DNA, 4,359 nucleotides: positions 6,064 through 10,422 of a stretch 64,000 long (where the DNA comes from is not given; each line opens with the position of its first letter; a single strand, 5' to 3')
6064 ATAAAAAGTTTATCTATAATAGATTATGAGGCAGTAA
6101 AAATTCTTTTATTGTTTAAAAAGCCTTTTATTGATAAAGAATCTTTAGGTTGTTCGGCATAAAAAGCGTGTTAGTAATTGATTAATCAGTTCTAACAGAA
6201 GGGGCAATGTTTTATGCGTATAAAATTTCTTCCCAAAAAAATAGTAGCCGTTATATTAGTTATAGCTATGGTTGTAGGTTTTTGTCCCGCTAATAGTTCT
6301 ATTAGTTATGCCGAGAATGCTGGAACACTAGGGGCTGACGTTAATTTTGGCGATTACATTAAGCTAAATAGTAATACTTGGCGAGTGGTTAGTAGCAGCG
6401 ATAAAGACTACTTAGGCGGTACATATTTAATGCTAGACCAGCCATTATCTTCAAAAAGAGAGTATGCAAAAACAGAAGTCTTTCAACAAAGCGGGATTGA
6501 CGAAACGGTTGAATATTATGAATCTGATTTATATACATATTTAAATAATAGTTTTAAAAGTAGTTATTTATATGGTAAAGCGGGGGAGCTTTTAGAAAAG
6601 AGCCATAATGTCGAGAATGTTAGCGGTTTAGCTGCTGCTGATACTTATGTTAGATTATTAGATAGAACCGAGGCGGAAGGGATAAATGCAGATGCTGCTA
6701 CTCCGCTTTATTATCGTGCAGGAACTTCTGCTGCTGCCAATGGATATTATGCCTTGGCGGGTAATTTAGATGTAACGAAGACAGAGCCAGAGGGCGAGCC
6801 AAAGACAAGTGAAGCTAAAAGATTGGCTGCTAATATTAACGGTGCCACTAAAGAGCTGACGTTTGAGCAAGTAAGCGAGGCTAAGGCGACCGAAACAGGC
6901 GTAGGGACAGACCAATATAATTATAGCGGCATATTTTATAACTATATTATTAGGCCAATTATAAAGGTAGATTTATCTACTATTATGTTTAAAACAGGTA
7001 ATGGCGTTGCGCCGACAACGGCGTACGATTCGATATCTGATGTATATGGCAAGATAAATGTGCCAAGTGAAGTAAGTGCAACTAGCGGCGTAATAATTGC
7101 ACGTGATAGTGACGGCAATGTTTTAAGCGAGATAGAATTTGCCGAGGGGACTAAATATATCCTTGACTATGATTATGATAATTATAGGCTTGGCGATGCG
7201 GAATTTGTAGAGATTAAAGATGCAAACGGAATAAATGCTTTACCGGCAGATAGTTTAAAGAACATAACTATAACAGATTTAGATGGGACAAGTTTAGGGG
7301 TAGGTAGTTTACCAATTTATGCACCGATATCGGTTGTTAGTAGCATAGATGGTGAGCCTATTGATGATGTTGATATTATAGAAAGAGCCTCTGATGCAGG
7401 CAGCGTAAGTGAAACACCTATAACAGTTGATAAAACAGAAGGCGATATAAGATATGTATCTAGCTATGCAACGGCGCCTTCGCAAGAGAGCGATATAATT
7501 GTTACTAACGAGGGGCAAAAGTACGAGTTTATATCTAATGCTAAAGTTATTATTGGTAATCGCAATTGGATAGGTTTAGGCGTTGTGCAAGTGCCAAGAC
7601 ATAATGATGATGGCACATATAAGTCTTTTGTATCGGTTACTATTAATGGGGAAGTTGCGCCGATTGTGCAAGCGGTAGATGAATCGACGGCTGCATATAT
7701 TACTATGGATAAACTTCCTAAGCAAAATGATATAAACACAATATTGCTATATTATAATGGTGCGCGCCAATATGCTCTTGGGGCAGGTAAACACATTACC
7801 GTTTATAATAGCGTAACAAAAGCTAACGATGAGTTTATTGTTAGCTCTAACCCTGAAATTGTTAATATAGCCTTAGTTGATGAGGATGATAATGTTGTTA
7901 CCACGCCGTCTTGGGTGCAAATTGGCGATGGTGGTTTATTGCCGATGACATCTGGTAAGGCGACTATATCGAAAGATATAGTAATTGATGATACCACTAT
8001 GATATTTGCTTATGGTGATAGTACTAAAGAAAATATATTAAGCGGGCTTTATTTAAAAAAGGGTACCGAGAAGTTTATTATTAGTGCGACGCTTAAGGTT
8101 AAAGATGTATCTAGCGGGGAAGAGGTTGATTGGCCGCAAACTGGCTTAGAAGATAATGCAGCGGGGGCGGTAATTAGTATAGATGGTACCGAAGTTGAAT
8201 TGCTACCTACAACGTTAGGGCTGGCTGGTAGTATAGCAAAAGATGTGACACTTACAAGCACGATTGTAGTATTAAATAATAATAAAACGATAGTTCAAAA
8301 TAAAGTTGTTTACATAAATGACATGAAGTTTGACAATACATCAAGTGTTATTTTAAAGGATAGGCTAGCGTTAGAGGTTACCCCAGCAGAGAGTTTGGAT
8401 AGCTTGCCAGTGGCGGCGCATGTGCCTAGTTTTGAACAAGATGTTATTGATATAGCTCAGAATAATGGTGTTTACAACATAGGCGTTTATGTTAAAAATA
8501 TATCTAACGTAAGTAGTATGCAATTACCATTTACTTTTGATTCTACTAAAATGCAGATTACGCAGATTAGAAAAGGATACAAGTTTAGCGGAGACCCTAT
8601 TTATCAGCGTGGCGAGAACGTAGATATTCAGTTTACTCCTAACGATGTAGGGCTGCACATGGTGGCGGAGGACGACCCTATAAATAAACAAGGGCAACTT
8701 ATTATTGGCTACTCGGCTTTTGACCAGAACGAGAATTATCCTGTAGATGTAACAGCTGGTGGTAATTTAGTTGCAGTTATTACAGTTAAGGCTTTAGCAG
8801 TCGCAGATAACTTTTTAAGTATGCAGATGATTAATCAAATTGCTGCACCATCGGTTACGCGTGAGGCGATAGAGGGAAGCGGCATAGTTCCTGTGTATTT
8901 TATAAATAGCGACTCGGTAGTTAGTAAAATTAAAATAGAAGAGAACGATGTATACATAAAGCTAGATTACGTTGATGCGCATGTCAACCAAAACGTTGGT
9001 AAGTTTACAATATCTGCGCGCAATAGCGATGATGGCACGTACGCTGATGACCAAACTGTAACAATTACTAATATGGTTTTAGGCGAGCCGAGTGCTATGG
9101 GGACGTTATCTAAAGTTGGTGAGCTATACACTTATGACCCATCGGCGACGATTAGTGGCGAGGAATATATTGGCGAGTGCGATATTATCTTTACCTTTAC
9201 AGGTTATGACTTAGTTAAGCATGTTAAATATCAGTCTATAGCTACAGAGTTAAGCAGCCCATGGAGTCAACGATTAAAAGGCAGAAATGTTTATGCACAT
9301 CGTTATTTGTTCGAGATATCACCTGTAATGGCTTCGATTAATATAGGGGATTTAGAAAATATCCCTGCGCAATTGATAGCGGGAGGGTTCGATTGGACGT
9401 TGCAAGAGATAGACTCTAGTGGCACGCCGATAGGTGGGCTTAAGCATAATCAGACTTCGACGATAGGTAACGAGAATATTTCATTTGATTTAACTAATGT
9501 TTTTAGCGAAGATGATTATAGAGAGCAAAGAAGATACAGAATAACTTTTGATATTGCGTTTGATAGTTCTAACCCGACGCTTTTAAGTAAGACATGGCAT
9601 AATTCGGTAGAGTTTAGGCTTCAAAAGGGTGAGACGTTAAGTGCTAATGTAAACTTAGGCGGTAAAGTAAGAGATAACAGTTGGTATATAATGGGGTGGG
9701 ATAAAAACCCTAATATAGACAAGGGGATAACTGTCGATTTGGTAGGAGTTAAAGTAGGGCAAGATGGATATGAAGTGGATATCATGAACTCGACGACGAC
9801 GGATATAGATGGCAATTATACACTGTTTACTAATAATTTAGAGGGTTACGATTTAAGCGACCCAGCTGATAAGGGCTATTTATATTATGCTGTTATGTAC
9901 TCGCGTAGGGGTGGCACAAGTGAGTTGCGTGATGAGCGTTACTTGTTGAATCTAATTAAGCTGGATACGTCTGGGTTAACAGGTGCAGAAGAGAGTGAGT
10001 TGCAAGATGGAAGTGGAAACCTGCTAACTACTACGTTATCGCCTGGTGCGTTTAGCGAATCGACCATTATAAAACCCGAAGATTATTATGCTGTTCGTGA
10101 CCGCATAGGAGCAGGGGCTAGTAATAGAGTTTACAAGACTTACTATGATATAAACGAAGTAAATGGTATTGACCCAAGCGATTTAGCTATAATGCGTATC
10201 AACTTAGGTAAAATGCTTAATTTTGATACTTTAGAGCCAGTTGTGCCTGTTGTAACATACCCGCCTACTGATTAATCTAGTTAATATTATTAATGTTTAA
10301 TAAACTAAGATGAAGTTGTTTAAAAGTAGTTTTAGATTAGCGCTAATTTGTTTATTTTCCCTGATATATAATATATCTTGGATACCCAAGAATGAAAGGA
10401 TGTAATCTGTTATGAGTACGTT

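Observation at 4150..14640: Every member carries its own cohesin-like module, so daisy chains or branched polymers are possible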

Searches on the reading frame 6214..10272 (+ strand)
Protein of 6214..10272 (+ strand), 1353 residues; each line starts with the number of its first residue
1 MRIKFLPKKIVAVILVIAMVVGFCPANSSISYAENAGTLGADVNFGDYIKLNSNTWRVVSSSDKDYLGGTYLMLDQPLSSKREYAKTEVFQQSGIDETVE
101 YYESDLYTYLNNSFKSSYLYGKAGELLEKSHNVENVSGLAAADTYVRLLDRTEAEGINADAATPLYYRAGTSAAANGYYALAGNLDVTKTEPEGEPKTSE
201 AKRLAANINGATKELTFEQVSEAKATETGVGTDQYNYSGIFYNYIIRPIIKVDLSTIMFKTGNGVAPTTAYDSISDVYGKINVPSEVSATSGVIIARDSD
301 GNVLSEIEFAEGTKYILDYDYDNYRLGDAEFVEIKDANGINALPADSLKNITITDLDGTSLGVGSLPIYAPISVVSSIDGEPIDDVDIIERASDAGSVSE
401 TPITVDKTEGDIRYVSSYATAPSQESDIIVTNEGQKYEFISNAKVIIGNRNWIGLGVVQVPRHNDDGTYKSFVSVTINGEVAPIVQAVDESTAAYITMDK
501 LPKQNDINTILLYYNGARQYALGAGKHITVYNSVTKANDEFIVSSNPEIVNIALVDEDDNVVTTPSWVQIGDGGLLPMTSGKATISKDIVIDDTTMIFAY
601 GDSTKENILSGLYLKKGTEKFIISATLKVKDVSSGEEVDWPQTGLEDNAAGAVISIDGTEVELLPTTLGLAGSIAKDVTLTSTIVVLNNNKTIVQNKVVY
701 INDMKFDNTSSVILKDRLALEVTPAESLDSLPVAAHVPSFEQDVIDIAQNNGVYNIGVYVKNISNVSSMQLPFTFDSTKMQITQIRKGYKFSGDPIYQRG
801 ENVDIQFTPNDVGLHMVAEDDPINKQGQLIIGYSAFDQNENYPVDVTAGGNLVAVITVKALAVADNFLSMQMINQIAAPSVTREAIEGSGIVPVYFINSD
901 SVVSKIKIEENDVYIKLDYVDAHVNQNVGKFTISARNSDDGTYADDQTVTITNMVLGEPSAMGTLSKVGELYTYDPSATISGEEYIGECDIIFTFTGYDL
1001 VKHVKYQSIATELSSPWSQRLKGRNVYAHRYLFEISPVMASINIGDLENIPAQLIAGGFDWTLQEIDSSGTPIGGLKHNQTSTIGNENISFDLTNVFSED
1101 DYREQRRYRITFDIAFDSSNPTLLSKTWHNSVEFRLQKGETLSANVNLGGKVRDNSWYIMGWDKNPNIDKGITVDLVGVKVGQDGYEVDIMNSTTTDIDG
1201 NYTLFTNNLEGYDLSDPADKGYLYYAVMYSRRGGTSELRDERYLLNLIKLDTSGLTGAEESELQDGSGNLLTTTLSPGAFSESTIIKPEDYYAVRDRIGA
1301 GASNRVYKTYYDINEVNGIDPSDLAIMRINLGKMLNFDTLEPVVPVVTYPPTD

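Call 4: search_protein_families(library=pfam, proteins=[window:6214-10272:+], max_evalue=1)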
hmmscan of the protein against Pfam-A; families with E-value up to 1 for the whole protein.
window:6214-10272:+ (1353 aa): 1 family
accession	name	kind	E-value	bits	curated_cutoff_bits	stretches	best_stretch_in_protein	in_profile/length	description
PF09167.16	DUF1942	-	0.59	10.7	22.4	0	848-892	14-57/123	Domain of unknown function (DUF1942)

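Call 10: search_protein_families(library=ncbifam, proteins=[window:6214-10272:+], max_evalue=1)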
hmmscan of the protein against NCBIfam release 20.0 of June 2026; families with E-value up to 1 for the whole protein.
window:6214-10272:+ (1353 aa): 0 families

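Call 16: find_encoding_contigs(protein=window:6214-10272:+, flank=10000, max_places=5)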
Protein window:6214-10272:+ (1353 aa): 1 contig read that carries it; 1 place shown.
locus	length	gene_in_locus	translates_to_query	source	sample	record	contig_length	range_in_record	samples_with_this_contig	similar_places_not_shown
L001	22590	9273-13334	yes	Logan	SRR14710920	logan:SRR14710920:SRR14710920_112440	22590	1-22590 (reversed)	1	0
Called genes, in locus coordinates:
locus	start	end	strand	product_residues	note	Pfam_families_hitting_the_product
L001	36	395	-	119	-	PF03862:SpoVAC_SpoVAEB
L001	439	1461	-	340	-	PF07451:SpoVAD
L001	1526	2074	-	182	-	PF02632:BioY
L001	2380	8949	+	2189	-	-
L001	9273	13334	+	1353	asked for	-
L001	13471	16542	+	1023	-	-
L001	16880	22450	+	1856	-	PF00395:SLH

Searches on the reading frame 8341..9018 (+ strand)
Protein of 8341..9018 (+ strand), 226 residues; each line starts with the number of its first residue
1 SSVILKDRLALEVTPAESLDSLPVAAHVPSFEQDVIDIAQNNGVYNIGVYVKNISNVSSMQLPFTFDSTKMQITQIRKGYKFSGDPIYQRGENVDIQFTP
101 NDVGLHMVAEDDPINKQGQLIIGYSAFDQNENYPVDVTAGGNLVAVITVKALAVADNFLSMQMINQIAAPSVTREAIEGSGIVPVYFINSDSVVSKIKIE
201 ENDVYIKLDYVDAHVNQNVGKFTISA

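Call 33: predict_structure(alignment_id=A6)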
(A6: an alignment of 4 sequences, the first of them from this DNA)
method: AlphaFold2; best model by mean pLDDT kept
length: 206 residues; sequences in the alignment: 4
mean_pLDDT: 48.8   pTM: 0.52
mean pLDDT of the five models: 48.8, 42.5, 42.3, 41.9, 41.7
residues with pLDDT >= 90: 0; 70-90: 17; 50-70: 82; < 50: 107
segments of 3 or more residues with pLDDT < 50: 1-7, 19-40, 80-103, 138-141, 158-206
pLDDT, mean of each block of 10 residues (from residue 1): 44 58 29 36 64 54 64 68 41 41 57 70 56 51 59 58 39 39 38 25 27
secondary structure, 60 per line:
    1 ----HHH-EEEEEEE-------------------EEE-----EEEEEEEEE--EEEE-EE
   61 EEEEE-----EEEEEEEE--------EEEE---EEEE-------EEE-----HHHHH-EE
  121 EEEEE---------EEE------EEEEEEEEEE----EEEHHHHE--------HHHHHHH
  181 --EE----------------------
elements in order: E9-15 E35-37 E43-51 E54-57 E59-65 E71-78 E87-90 E94-97 E105-107 H113-117 E119-125 E135-137 E144-153 E158-160 H161-164 H174-180

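Call 35: fold_search(model_id=the predicted structure, library=pdb)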
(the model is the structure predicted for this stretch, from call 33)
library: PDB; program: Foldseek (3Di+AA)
matches with E <= 10: 763; with E <= 0.001: 0
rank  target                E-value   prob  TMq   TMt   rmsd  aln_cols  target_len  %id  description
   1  4u3s_A                1.3e-03  0.99  0.30  0.35   9.1       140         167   17  Crystal structure of Coh3ScaB-XDoc_M1ScaA complex: A N-terminal interface mutant of type II Cohesin-X-Dockerin complex (released 2015-07-29)
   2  4wi0_A                3.3e-03  0.98  0.30  0.35   9.2       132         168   17  Crystal structure of Coh3ScaB-XDoc_M2ScaA complex: A C-terminal interface mutant of type II Cohesin-X-Dockerin complex (released 2015-10-07)
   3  7akk_A                4.0e-03  0.51  0.21  0.07  17.4       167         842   14  Structure of a complement factor-receptor complex (released 2022-04-13)
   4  5lxv_C                4.4e-03  1.00  0.33  0.39   4.6       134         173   13  Crystal structure of Ruminococcus flavefaciens scaffoldin C cohesin in complex with a dockerin from an uncharacterized (released 2016-10-19)
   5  7vqo_A                5.0e-03  0.77  0.24  0.06  15.9       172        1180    8  Cryo-EM structure of Ams1 bound to the FW domain of Nbr1 (released 2022-07-06)
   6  2y3n_C                6.6e-03  0.96  0.30  0.35   9.5       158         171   14  Type II cohesin-dockerin domain from Bacteroides cellolosolvens (released 2012-01-11)
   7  5lxv_A                7.4e-03  0.99  0.33  0.39   6.1       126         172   14  Crystal structure of Ruminococcus flavefaciens scaffoldin C cohesin in complex with a dockerin from an uncharacterized (released 2016-10-19)
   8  3ghp_A                7.8e-03  0.99  0.33  0.36   4.6       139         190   12  Structure of the second type II cohesin module from the adaptor ScaA scaffoldin of Acetivibrio cellulolyticus (includi (released 2009-06-23)
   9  3fnk_A                7.8e-03  0.96  0.30  0.34   9.1       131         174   16  Crystal structure of the second type II cohesin module from the cellulosomal adaptor ScaA scaffoldin of Acetivibrio ce (released 2009-06-23)
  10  3fnk_B                9.3e-03  0.93  0.28  0.33   9.5       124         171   14  Crystal structure of the second type II cohesin module from the cellulosomal adaptor ScaA scaffoldin of Acetivibrio ce (released 2009-06-23)
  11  4dh2_A                1.0e-02  1.00  0.36  0.45   3.2       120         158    8  Crystal structure of Coh-OlpC(Cthe_0452)-Doc435(Cthe_0435) complex: A novel type I Cohesin-Dockerin complex from Clost (released 2012-11-28)
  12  4uyq_A                1.0e-02  1.00  0.33  0.45   4.3       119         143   13  High resolution structure of the third cohesin ScaC in complex with the ScaB dockerin with a mutation in the C-termina (released 2015-04-15)
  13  3ghp_B                1.1e-02  0.89  0.30  0.33   9.3       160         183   12  Structure of the second type II cohesin module from the adaptor ScaA scaffoldin of Acetivibrio cellulolyticus (includi (released 2009-06-23)
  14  1zv9                  1.2e-02  0.96  0.30  0.35   9.0       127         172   17  Crystal structure analysis of a type II cohesin domain from the cellulosome of Acetivibrio cellulolyticus- SeMet derivat (released 2006-06-13)
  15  4dh2_C                1.2e-02  1.00  0.34  0.44   3.7       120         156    8  Crystal structure of Coh-OlpC(Cthe_0452)-Doc435(Cthe_0435) complex: A novel type I Cohesin-Dockerin complex from Clost (released 2012-11-28)
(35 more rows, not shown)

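Call 49: search_solved_structures(query=A9, max_evalue=10, show_alignments=2)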
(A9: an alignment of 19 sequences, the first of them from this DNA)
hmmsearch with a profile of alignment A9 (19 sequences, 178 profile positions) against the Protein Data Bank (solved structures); distinct sequences matched with E-value up to 10: 13.
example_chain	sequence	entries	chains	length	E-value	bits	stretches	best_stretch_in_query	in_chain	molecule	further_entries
3l8q_A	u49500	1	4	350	3.8e-07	33.4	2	17-150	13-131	Cellulosomal scaffoldin adaptor protein B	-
5lxv_A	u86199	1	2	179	9.8e-05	25.5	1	16-65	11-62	Scaffoldin C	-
1qzn_A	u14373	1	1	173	0.00064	22.9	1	17-151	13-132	cellulosomal scaffoldin adaptor protein B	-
1zv9_A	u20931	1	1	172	0.00064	22.9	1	17-151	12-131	Cellulosomal scaffoldin adaptor protein B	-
3f2l_A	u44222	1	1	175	0.00065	22.9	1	17-151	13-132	Cellulosomal scaffoldin adaptor protein B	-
3bwz_A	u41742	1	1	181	0.00075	22.7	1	17-152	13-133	Cellulosomal scaffoldin adaptor protein B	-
4uyp_A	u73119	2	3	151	0.0034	20.5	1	37-87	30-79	Cellulosomal scaffoldin anchoring protein C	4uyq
4u3s_A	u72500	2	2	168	0.0099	19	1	17-68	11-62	Cellulosomal scaffoldin adaptor protein B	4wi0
3fnk_A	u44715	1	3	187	0.012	18.7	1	14-68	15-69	Cellulosomal scaffoldin adaptor protein B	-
2vn5_A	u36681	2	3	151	0.019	18.1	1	15-104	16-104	SCAFFOLDING PROTEIN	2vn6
1g1k_A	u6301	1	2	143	0.033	17.3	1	17-104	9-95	SCAFFOLDING PROTEIN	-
3ghp_A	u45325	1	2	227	0.035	17.2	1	14-68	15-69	Cellulosomal scaffoldin adaptor protein B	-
6ak1_A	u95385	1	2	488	1.6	11.8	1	79-146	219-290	Dimethyl-sulfide monooxygenase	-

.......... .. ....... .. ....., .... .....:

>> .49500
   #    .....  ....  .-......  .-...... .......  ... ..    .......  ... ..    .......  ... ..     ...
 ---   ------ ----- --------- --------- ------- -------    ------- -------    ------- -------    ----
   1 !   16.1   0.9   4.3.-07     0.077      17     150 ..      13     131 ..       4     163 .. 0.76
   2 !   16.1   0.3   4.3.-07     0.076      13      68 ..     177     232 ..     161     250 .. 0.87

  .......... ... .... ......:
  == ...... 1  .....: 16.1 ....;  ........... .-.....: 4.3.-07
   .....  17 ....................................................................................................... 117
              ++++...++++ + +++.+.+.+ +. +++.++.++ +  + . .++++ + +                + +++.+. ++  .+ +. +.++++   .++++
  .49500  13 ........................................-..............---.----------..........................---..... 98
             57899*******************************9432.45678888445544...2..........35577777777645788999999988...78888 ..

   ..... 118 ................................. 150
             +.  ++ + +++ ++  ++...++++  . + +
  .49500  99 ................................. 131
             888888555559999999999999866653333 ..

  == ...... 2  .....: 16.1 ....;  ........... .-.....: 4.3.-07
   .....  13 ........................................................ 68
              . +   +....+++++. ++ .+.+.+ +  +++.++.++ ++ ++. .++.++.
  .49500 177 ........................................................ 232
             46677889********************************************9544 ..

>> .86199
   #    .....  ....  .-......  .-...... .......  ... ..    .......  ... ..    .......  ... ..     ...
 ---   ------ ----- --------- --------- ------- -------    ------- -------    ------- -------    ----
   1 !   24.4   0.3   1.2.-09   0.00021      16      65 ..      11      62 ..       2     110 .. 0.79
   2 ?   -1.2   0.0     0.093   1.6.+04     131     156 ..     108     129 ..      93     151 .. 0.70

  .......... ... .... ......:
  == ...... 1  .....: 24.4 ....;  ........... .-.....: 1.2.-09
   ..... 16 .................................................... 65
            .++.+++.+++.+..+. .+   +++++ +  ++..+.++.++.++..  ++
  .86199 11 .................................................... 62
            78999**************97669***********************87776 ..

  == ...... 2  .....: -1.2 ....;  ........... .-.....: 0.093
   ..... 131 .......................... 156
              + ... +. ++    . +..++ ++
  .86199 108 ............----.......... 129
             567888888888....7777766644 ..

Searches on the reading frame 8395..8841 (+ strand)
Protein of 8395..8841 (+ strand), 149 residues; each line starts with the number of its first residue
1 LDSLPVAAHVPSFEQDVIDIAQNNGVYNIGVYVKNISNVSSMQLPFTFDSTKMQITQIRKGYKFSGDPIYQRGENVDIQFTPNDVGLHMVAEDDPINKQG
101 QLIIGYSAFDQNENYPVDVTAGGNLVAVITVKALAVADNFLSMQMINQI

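Call 13: search_protein_families(library=pfam, proteins=[window:8395-8841:+], max_evalue=10)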
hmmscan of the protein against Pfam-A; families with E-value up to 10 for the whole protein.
seq(149 aa): 1 family
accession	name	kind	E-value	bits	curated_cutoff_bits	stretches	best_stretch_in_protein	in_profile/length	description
PF00963.24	Cohesin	-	0.00023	21.8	24.1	1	29-110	18-81/139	Cohesin domain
